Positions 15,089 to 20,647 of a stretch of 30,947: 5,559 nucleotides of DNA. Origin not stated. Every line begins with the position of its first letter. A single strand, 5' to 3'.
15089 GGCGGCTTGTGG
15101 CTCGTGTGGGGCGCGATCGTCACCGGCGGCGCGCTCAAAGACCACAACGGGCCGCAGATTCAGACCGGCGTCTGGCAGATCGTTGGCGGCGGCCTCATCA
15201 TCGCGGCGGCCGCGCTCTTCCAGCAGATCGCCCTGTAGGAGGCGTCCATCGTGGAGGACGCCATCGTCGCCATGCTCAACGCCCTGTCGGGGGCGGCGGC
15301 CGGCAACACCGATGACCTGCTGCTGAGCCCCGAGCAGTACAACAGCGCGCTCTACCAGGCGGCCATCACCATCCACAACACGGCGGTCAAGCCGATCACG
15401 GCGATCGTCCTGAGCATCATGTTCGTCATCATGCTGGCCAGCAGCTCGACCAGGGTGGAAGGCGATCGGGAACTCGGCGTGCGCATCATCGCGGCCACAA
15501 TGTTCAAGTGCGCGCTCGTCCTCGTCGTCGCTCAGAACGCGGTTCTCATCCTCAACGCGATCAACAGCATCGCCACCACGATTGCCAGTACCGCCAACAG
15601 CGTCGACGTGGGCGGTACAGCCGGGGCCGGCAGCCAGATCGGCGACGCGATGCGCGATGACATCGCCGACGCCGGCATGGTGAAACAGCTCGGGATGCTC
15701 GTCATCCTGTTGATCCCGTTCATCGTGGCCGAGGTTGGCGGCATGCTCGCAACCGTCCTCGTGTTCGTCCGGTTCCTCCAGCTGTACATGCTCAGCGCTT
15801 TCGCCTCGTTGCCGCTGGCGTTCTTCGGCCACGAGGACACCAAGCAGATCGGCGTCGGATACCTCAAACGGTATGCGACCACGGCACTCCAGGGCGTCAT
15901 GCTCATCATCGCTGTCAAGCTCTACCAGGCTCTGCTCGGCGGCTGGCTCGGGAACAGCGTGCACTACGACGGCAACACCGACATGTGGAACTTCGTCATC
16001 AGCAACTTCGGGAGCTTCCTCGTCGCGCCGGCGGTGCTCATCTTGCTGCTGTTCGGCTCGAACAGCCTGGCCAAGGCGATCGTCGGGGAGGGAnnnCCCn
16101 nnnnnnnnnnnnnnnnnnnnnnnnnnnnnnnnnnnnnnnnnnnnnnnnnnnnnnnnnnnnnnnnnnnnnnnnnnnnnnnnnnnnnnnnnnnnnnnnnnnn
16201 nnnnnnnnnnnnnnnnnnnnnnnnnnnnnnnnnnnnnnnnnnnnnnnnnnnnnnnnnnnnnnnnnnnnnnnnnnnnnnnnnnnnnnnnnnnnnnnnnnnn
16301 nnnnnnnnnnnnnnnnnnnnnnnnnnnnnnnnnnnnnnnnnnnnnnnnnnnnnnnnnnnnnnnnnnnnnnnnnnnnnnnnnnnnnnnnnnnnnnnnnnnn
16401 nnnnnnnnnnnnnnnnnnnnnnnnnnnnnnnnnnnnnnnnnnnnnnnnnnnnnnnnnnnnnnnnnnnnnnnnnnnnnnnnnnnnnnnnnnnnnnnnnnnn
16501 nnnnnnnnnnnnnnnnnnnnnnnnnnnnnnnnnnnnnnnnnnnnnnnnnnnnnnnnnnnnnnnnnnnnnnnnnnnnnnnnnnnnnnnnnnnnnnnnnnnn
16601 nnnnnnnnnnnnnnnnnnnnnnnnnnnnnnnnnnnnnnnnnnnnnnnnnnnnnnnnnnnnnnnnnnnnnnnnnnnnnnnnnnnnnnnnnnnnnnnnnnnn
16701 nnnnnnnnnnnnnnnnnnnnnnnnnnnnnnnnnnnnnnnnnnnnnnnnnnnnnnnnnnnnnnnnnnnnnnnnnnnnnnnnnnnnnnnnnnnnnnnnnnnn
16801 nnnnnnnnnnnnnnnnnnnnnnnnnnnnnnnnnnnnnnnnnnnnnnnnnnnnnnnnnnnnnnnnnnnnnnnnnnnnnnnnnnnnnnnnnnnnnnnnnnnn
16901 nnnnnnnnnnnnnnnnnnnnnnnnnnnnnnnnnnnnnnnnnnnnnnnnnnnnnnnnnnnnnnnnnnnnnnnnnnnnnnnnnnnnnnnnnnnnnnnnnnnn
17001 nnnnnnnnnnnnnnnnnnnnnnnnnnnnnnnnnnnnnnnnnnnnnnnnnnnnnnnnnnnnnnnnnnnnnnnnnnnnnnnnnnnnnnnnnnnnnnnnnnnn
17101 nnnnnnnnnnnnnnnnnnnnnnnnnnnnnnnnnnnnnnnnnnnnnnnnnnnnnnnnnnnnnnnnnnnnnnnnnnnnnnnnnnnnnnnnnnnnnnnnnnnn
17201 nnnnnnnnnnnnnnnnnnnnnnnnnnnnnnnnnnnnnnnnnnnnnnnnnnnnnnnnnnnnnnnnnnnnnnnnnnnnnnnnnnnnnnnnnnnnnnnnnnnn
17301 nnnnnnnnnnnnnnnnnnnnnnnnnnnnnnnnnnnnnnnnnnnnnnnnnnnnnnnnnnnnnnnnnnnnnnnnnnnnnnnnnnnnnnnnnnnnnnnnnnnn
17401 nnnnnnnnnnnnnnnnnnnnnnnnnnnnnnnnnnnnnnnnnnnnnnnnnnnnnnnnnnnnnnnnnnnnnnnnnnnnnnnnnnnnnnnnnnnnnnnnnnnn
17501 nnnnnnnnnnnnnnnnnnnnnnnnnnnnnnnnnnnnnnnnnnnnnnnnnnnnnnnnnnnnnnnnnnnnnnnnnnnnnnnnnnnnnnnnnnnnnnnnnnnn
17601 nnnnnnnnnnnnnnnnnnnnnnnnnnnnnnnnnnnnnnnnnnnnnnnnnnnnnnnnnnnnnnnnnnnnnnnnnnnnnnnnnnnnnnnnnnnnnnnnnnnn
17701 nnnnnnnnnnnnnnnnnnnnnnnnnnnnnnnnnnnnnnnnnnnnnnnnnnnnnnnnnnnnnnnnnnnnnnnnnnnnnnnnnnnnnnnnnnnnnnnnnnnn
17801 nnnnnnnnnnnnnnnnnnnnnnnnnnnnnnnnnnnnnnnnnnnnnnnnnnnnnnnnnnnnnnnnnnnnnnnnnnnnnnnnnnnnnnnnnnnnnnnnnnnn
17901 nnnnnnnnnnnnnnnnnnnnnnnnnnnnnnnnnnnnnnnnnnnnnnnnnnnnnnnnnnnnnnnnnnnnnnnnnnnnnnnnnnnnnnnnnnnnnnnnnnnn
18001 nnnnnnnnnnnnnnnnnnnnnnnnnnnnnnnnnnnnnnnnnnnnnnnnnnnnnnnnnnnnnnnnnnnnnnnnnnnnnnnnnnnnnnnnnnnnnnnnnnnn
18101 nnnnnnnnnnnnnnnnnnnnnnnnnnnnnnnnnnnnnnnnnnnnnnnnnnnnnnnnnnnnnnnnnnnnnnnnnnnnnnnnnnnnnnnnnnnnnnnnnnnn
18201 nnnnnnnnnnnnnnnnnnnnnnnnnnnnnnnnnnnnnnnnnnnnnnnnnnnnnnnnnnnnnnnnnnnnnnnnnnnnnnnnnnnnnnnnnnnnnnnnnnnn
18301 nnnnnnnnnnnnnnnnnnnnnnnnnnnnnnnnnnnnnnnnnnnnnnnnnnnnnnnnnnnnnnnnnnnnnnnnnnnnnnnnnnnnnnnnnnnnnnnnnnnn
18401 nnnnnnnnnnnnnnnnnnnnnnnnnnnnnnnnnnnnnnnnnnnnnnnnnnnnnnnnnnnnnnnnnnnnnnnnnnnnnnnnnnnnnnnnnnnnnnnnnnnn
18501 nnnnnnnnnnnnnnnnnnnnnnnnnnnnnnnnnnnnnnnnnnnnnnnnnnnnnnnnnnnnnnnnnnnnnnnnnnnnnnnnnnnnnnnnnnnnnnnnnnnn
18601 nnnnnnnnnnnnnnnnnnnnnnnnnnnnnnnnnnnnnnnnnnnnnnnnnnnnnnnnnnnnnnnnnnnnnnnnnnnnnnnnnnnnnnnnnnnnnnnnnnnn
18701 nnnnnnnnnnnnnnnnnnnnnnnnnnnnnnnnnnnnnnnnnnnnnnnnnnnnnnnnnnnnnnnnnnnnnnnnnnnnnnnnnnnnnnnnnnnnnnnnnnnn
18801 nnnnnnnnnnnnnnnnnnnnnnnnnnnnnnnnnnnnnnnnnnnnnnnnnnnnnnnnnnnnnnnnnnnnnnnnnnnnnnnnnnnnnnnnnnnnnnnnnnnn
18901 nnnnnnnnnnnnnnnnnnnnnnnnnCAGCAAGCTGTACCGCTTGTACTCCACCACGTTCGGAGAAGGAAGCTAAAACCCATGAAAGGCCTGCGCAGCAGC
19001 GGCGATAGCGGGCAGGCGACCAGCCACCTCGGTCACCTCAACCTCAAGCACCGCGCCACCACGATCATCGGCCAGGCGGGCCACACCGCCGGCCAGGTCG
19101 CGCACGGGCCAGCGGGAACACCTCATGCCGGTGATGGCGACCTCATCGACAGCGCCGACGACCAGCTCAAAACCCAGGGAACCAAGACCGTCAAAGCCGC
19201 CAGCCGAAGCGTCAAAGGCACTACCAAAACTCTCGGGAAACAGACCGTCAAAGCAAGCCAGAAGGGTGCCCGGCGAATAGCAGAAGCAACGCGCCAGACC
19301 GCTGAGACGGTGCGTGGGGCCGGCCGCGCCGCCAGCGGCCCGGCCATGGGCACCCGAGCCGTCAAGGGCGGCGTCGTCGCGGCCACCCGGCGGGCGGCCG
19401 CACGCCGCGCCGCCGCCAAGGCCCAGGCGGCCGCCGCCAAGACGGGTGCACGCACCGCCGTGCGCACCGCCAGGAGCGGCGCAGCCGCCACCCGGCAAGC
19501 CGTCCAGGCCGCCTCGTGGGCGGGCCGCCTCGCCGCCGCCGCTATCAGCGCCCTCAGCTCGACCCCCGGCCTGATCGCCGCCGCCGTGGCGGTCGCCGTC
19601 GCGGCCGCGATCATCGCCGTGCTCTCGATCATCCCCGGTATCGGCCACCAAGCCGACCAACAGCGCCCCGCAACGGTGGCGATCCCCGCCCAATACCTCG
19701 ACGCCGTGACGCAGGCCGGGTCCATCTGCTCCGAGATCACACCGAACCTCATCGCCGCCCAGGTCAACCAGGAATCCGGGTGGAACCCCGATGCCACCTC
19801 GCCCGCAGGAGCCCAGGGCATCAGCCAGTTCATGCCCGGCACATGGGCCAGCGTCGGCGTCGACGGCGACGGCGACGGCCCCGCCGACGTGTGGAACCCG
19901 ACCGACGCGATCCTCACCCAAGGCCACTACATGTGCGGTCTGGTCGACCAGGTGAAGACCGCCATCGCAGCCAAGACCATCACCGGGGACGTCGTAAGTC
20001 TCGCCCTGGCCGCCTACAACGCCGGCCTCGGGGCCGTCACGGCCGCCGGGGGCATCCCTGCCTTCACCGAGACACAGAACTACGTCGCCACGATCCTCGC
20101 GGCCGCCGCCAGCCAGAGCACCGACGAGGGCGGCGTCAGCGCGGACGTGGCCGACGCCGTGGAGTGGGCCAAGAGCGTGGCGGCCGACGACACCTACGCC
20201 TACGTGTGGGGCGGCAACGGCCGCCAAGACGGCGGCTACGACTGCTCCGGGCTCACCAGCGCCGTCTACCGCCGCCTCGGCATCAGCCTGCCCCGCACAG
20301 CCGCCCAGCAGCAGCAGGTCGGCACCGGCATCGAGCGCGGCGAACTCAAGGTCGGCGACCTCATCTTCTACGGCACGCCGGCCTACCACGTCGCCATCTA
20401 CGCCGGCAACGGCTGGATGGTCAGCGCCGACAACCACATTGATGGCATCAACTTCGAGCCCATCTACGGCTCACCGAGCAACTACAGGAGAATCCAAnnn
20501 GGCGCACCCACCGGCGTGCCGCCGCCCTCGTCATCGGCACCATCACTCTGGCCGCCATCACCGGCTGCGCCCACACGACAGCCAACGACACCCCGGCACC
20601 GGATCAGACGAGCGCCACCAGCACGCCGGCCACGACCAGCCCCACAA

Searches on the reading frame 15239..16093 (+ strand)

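Call 8: search_protein_families(library=pfam, proteins=[window:15239-16093:+], max_evalue=0.01)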
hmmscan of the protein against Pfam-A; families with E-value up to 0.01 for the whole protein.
window:15239-16093:+ (285 aa): 1 family
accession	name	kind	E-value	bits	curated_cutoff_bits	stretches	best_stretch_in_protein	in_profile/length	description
PF04610.19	TrbL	-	2.1e-05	24.8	25.9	1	75-272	15-213/215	TrbL/VirB6 plasmid conjugal transfer protein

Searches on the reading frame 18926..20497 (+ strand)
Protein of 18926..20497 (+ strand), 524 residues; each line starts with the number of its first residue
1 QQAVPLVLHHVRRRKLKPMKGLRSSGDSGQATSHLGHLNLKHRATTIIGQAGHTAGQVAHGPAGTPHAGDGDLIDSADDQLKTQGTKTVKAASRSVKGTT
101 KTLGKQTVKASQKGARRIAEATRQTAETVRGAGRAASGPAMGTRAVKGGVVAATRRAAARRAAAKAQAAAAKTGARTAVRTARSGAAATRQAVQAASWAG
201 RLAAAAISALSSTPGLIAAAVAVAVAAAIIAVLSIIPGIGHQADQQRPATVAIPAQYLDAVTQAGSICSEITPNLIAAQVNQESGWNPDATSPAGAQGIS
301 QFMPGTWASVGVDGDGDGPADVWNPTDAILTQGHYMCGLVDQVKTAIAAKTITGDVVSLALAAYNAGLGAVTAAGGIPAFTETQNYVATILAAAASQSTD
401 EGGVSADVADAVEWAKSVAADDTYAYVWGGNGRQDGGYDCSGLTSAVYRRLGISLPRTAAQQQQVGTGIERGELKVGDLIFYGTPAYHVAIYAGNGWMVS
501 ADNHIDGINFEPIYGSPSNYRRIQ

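Call 8: search_protein_families(library=pfam, proteins=[window:18926-20497:+], max_evalue=0.01)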
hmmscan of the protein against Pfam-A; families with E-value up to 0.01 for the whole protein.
window:18926-20497:+ (524 aa): 3 families
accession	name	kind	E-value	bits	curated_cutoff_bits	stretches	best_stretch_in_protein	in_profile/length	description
PF00877.26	NLPC_P60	-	3.4e-23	82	23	1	425-519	3-97/105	NlpC/P60 family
PF01464.25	SLT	-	9.7e-17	61.1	21.3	1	269-385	10-115/117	Transglycosylase SLT domain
PF13406.11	SLT_2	-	1.4e-12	47.9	24.3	1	281-336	138-196/292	Transglycosylase SLT domain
